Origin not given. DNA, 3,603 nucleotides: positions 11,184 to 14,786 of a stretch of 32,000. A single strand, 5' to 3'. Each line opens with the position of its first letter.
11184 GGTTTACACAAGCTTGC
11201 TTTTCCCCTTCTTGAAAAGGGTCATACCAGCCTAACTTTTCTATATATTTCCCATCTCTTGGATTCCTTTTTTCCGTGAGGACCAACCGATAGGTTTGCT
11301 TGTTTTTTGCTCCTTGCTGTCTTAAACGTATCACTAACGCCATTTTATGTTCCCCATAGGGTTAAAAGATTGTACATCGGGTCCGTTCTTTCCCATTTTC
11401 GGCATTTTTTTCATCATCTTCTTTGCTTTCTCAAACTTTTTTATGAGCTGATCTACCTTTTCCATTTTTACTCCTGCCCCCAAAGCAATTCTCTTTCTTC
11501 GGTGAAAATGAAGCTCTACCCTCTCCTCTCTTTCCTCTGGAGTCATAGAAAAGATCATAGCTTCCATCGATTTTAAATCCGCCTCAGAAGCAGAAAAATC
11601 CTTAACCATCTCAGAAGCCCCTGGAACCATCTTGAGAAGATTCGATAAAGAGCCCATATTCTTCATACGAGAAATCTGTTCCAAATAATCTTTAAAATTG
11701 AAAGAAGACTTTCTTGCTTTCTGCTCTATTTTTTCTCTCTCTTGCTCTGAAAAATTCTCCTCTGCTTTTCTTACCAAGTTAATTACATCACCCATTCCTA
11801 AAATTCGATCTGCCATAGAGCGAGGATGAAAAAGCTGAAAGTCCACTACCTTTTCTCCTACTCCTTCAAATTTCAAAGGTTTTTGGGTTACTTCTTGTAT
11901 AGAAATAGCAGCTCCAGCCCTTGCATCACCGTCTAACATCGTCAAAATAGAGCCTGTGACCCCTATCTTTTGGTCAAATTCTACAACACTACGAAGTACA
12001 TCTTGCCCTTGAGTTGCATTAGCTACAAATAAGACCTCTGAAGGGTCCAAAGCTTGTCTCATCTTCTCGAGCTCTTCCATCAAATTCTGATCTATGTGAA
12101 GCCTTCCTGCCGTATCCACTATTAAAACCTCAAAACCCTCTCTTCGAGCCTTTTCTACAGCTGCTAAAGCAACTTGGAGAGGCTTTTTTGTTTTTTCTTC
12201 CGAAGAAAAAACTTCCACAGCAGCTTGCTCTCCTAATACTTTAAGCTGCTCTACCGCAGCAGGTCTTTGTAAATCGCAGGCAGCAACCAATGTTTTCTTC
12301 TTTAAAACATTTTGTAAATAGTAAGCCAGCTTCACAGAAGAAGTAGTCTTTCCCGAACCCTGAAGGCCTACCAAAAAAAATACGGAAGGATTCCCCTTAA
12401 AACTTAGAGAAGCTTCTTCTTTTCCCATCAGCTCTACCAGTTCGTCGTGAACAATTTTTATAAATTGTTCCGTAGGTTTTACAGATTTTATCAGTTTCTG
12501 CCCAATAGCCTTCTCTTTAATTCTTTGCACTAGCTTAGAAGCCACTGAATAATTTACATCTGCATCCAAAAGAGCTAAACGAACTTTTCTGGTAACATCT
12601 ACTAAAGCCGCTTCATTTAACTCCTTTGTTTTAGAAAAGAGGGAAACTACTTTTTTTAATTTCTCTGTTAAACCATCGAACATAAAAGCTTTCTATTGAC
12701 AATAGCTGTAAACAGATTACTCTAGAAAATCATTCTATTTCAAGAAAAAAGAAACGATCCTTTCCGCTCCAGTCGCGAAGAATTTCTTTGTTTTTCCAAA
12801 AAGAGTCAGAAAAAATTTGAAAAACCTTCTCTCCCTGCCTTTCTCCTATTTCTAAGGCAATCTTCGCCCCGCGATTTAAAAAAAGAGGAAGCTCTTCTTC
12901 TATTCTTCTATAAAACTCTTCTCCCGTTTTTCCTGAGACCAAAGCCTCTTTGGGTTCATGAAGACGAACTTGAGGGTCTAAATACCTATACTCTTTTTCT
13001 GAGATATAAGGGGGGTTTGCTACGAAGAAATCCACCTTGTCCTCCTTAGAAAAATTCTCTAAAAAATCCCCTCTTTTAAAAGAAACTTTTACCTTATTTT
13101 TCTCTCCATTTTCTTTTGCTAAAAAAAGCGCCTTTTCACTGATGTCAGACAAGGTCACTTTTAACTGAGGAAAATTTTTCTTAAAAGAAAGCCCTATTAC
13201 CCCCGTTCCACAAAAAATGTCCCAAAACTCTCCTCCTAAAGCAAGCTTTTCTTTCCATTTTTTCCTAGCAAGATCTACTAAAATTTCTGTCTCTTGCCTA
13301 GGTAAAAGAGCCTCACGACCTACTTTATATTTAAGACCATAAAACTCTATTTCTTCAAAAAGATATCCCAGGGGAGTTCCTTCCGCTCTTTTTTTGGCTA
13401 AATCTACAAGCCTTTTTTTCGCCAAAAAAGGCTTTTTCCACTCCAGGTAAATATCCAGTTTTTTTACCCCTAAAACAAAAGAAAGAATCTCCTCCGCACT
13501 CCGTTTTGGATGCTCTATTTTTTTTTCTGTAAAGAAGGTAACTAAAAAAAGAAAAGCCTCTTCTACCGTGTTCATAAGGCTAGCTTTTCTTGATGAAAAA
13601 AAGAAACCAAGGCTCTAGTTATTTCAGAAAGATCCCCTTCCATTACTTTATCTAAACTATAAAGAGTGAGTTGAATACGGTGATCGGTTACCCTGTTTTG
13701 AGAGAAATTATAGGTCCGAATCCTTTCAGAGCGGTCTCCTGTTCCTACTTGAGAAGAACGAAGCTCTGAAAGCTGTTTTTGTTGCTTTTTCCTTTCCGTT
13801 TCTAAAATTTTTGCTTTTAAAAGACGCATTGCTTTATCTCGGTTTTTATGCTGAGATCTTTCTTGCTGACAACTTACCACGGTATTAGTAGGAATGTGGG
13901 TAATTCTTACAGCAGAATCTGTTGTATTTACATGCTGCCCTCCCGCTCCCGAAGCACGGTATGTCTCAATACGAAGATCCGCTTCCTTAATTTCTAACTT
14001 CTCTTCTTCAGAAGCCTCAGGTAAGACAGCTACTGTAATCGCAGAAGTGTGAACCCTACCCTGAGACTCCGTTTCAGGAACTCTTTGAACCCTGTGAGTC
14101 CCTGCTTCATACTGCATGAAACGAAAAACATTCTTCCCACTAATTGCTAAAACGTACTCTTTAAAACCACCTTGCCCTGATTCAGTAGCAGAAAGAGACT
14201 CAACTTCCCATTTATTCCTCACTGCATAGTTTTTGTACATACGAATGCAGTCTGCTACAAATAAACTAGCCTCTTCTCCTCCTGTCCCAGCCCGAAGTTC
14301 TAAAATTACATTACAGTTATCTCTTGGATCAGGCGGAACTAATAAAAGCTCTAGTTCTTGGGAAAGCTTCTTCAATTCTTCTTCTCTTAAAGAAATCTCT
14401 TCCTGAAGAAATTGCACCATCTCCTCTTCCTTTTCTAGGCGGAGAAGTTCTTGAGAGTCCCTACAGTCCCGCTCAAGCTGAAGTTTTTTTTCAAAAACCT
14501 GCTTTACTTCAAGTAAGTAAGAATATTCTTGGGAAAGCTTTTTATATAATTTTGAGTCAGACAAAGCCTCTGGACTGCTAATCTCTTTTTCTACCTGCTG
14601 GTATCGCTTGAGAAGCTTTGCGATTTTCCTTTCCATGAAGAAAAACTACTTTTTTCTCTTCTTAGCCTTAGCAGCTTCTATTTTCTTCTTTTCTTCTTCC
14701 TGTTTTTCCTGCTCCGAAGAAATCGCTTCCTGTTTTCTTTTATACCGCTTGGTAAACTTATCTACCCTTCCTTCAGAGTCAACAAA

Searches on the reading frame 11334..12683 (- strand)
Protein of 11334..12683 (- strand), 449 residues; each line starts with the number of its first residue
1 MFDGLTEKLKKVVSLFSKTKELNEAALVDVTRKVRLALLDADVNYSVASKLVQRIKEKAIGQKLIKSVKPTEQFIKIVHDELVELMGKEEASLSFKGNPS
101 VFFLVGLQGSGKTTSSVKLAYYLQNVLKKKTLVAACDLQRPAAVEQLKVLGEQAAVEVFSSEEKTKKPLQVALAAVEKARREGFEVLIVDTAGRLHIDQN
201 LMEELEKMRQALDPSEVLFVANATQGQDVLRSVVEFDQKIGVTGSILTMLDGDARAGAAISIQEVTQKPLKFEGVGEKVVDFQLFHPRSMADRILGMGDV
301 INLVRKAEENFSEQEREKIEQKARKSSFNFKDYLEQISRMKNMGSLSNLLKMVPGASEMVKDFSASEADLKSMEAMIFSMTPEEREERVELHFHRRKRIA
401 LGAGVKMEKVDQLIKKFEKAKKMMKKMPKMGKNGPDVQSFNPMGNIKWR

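Call 71: search_protein_families(library=pfam, proteins=[window:11334-12683:-], max_evalue=0.00001)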
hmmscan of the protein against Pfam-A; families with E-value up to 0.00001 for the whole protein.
window:11334-12683:- (449 aa): 4 families
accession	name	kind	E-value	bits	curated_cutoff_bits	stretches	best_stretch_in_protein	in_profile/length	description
PF00448.28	SRP54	-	1.3e-67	227.7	22.7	1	99-296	1-196/196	SRP54-type protein, GTPase domain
PF02978.25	SRP_SPB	-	5.1e-27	94.5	27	1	327-424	1-91/91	Signal peptide binding domain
PF02881.24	SRP54_N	-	6.4e-17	62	22.4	1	5-82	1-75/75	SRP54-type protein, helical bundle domain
PF13401.12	AAA_22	-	8.7e-06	26.5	27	0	99-210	5-109/130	AAA domain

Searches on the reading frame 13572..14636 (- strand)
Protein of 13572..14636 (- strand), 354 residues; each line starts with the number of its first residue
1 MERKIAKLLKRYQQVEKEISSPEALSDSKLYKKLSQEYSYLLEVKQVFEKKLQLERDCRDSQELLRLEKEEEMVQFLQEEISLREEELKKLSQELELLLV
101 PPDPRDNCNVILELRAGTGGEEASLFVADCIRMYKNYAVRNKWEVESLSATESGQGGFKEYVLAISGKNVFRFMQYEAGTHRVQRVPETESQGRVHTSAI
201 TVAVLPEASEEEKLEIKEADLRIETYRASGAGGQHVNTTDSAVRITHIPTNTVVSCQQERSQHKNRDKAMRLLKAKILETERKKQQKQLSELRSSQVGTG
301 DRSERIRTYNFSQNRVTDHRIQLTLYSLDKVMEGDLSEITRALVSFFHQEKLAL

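Call 71: search_protein_families(library=pfam, proteins=[window:13572-14636:-], max_evalue=0.00001)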
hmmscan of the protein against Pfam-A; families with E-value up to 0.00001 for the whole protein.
window:13572-14636:- (354 aa): 2 families
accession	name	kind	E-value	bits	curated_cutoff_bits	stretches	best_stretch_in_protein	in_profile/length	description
PF03462.23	PCRF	-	3.5e-64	216.6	24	1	9-202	2-194/194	PCRF domain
PF00472.26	RF-1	-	7.8e-44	148.8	35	1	211-320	2-116/116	RF-1 domain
